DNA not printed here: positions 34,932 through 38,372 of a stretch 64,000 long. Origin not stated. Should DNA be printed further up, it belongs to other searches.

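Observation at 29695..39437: tRNA-bracketed module: ECF sigma, acidic-tail membrane protein, twin RND pumps, mini-adaptor, secreted protein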

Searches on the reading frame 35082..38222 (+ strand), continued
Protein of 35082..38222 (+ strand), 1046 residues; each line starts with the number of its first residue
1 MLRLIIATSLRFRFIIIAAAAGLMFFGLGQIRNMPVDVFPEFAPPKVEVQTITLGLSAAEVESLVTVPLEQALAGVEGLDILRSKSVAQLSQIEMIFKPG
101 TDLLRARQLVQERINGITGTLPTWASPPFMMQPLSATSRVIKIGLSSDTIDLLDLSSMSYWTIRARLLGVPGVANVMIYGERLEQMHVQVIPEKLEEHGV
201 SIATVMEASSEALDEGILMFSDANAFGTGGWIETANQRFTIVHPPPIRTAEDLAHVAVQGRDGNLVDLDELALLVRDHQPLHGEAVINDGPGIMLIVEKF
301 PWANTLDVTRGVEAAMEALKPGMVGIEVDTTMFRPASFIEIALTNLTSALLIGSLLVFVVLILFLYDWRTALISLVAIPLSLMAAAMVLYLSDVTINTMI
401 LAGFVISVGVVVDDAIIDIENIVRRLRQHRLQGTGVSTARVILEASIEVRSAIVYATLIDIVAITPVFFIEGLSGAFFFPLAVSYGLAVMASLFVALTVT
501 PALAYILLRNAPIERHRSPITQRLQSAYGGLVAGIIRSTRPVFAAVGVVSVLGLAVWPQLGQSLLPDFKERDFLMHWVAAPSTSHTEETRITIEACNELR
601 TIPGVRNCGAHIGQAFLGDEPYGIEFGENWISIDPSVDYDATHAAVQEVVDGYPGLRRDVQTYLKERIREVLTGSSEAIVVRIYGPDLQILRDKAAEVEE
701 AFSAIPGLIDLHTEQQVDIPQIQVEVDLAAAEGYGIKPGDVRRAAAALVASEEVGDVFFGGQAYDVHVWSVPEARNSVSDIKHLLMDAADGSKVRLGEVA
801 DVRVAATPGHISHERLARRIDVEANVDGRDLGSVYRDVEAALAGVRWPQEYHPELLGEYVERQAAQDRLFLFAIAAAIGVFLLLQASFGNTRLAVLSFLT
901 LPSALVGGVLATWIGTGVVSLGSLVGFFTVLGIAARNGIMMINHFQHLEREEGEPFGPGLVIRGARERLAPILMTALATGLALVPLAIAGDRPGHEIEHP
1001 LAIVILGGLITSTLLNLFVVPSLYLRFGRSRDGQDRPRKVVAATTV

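Call 83: search_dna_similar(query=window:35082-38222:+, collection=plasmids, mode=protein, max_evalue=1e-50, max_rows=40, rows=spread)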
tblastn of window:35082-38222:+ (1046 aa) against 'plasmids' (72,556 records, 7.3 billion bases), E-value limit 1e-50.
Records with a match: 3679; places in all: 4572; records where one place covers at least 80% of the query: 3660.
Best place of each record, by identity: <60% 3679.
By first word of the organism name: Klebsiella 2013; Escherichia 274; Enterobacter 168; Ralstonia 144; Salmonella 126; Acinetobacter 115; Citrobacter 57; Pseudomonas 53; Sphingobium 35; Burkholderia 33; and 161 more.
By predicted mobility (MOB-suite, as given by PLSDB): conjugative 1803; non-mobilizable 1339; mobilizable 537.
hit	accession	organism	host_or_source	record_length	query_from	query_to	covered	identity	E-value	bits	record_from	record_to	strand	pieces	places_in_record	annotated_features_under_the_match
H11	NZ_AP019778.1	Methylomonas koyamae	-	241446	1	1030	98%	52.6%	0e+0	923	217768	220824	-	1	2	efflux RND transporter permease subunit | membrane fusion protein MtrC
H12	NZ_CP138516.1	Variovorax paradoxus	Legume root,PacBio whole genome assembly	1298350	1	1030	98%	34.2%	4e-134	456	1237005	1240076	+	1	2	none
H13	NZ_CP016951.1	Cupriavidus taiwanensis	Mimosa,single cell,nodules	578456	1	1035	99%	28.9%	4e-92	332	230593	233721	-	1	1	CusA/CzcA family heavy metal efflux RND transporter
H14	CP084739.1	Ralstonia solanacearum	sunflower,cell culture,stem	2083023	1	1027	98%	28.7%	4e-77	286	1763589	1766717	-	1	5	efflux RND transporter permease subunit | efflux RND transporter periplasmic adaptor subunit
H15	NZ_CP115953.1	Ralstonia solanacearum CFBP2957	Solanum lycopersicum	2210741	1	1027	98%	28.1%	7e-77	285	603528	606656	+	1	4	none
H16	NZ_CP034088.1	Methylocystis rosea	cell culture,groundwater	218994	1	1026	98%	27.6%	1e-72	272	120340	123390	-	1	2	CusA/CzcA family heavy metal efflux RND transporter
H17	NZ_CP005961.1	Pseudomonas mandelii JR-1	natural mineral water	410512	1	1031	99%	26.9%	4e-62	240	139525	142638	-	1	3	efflux RND transporter permease subunit | efflux RND transporter periplasmic adaptor subunit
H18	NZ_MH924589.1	Escherichia coli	pig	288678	1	1024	98%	27.0%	1e-68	260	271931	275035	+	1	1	silA: Cu(+)/Ag(+) efflux RND transporter permease subunit SilA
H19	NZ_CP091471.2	Klebsiella michiganensis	Homo sapiens,respiratory culture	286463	1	1024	98%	27.0%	1e-68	259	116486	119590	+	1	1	silA: Cu(+)/Ag(+) efflux RND transporter permease subunit SilA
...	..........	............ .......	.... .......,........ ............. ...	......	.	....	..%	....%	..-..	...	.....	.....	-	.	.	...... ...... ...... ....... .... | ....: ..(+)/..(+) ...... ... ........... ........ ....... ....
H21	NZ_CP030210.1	Salmonella enterica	-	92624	1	1024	98%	26.9%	2e-67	256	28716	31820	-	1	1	silA: Cu(+)/Ag(+) efflux RND transporter permease subunit SilA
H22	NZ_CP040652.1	Salmonella enterica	porcine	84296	1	1024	98%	26.9%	1e-67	257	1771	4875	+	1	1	silA: Cu(+)/Ag(+) efflux RND transporter permease subunit SilA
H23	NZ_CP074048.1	Escherichia coli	Pig,pure culture,Rectal Swab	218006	1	1024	98%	26.9%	3e-67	256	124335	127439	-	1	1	silA: Cu(+)/Ag(+) efflux RND transporter permease subunit SilA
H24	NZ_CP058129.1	Enterobacter hormaechei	culture,Wastewater influent sample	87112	1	1024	98%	26.9%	9e-69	260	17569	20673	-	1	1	silA: Cu(+)/Ag(+) efflux RND transporter permease subunit SilA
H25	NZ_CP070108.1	Klebsiella pneumoniae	Homo sapiens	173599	1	1024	98%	26.9%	9e-69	260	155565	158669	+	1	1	silA: Cu(+)/Ag(+) efflux RND transporter permease subunit SilA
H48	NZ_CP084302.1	Acinetobacter pseudolwoffii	a feces sample of chicken origin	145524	27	1012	94%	26.4%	2e-80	296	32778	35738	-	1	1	CusA/CzcA family heavy metal efflux RND transporter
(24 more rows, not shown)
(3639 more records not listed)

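Call 84: get_annotated_region(hit=H11, flank=6000)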
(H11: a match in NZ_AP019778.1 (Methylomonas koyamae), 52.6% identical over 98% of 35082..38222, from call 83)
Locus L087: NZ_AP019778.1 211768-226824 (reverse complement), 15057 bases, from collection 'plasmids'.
description: Methylomonas koyamae strain Fw12E-Y plasmid pFW12EY, complete sequence
organism: Methylomonas koyamae (NCBI taxid 702114)
taxonomy: Bacteria; Pseudomonadota; Gammaproteobacteria; Methylococcales; Methylococcaceae; Methylomonas; Methylomonas koyamae
host: -; source: -; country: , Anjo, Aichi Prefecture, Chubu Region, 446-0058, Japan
typing (MOB-suite, as given by PLSDB): mobilizable; relaxase MOBH
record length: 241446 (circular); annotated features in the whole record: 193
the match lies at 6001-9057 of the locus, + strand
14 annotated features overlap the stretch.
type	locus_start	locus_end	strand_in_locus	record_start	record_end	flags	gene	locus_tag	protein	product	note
CDS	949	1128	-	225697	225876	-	-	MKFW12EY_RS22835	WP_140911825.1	hypothetical protein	-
CDS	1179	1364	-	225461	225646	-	-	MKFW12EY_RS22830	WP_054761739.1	hypothetical protein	-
CDS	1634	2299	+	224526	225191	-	-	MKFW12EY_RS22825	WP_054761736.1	response regulator transcription factor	GO:0000160 - phosphorelay signal transduction system [Evidence IEA]; GO:0006355 - regulation of DNA-templated ...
CDS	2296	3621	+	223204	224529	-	-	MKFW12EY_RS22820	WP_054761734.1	ATP-binding protein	-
CDS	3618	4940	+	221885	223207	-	-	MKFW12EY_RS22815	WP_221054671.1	TolC family protein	GO:0055085 - transmembrane transport [Evidence IEA]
CDS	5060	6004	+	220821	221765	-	-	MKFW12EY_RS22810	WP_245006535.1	membrane fusion protein MtrC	-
CDS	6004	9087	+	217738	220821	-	-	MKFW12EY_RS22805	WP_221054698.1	efflux RND transporter permease subunit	GO:0055085 - transmembrane transport [Evidence IEA]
CDS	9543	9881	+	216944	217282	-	-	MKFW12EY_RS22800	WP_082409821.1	ribbon-helix-helix protein, CopG family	GO:0006355 - regulation of DNA-templated transcription [Evidence IEA]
CDS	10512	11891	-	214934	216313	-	-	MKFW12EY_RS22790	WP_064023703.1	hypothetical protein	-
CDS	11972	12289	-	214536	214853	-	-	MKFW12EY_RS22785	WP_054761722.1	DNA-binding transcriptional regulator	-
CDS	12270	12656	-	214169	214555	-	-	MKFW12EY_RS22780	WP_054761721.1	type II toxin-antitoxin system RelE/ParE family toxin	-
CDS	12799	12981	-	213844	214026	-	-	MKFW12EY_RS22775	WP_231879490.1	WGR domain-containing protein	-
CDS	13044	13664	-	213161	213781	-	-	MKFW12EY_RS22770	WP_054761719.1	recombinase family protein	GO:0006310 - DNA recombination [Evidence IEA]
CDS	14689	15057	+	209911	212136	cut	-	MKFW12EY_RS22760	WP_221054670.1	type I secretion system permease/ATPase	GO:0030253 - protein secretion by the type I secretion system [Evidence IEA]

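Call 85: get_annotated_region(hit=H12, flank=5000)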
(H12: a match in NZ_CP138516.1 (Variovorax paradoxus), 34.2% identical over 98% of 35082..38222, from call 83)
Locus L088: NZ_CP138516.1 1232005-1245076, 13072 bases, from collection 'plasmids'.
description: Variovorax paradoxus strain 2u118 plasmid unnamed, complete sequence
organism: Variovorax paradoxus (NCBI taxid 34073)
taxonomy: Bacteria; Pseudomonadota; Betaproteobacteria; Burkholderiales; Comamonadaceae; Variovorax; Variovorax paradoxus
host: -; source: Legume root,PacBio whole genome assembly; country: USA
typing (MOB-suite, as given by PLSDB): non-mobilizable
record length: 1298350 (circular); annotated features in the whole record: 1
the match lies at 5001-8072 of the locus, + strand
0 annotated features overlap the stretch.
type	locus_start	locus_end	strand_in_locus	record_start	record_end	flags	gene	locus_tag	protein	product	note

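Call 86: get_annotated_region(hit=H13, flank=300)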
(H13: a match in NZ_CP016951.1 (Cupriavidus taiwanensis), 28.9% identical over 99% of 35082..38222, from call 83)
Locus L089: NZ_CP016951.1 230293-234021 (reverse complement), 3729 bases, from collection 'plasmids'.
description: Cupriavidus taiwanensis strain SWF66294 plasmid unnamed, complete sequence
organism: Cupriavidus taiwanensis (NCBI taxid 164546)
taxonomy: Bacteria; Pseudomonadota; Betaproteobacteria; Burkholderiales; Burkholderiaceae; Cupriavidus; Cupriavidus taiwanensis
host: -; source: Mimosa,single cell,nodules; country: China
typing (MOB-suite, as given by PLSDB): conjugative; relaxase MOBH,MOBP; mating-pair formation MPF_T
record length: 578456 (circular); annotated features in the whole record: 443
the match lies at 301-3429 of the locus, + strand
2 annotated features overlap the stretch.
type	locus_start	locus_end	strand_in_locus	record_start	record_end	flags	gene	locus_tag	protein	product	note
CDS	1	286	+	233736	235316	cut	-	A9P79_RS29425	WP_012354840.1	efflux RND transporter periplasmic adaptor subunit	GO:0006810 - transport [Evidence IEA]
CDS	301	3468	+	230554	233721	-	-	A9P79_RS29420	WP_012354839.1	CusA/CzcA family heavy metal efflux RND transporter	-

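Call 87: get_annotated_region(hit=H48, flank=300)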
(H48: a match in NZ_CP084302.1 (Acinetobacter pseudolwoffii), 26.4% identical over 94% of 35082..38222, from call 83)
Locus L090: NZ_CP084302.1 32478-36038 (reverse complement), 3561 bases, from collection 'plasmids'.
description: Acinetobacter pseudolwoffii strain XMC5X702 plasmid pXMC5X702-tetX-145k, complete sequence
organism: Acinetobacter pseudolwoffii (NCBI taxid 2053287)
taxonomy: Bacteria; Pseudomonadota; Gammaproteobacteria; Moraxellales; Moraxellaceae; Acinetobacter; Acinetobacter pseudolwoffii
host: -; source: a feces sample of chicken origin; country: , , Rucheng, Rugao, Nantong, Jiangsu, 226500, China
typing (MOB-suite, as given by PLSDB): mobilizable; relaxase MOBP,MOBP
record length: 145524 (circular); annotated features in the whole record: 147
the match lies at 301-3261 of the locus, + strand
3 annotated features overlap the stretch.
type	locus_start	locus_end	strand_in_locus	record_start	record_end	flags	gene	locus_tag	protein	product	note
CDS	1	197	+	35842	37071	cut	-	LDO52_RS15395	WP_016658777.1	efflux RND transporter periplasmic adaptor subunit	GO:0006810 - transport [Evidence IEA]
CDS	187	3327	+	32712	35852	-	-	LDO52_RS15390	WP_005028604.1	CusA/CzcA family heavy metal efflux RND transporter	-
CDS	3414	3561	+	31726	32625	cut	-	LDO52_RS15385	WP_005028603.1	cation diffusion facilitator family transporter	-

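Call 88: get_annotated_region(hit=H17, flank=300)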
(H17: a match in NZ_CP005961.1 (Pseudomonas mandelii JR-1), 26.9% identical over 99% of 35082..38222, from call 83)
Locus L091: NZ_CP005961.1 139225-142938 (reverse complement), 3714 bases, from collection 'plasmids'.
description: Pseudomonas mandelii JR-1 plasmid unnamed, complete sequence
organism: Pseudomonas mandelii JR-1 (NCBI taxid 1147786)
taxonomy: Bacteria; Pseudomonadota; Gammaproteobacteria; Pseudomonadales; Pseudomonadaceae; Pseudomonas; Pseudomonas mandelii; Pseudomonas mandelii JR-1
host: -; source: natural mineral water; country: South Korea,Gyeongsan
typing (MOB-suite, as given by PLSDB): non-mobilizable
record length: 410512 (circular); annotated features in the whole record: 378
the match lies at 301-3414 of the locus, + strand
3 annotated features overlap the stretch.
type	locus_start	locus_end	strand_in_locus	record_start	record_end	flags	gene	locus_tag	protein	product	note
CDS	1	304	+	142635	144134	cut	-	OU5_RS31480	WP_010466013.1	efflux RND transporter periplasmic adaptor subunit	GO:0006810 - transport [Evidence IEA]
CDS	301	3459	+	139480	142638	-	-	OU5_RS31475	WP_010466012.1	efflux RND transporter permease subunit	-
CDS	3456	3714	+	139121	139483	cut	-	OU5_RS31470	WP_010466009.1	copper-binding protein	-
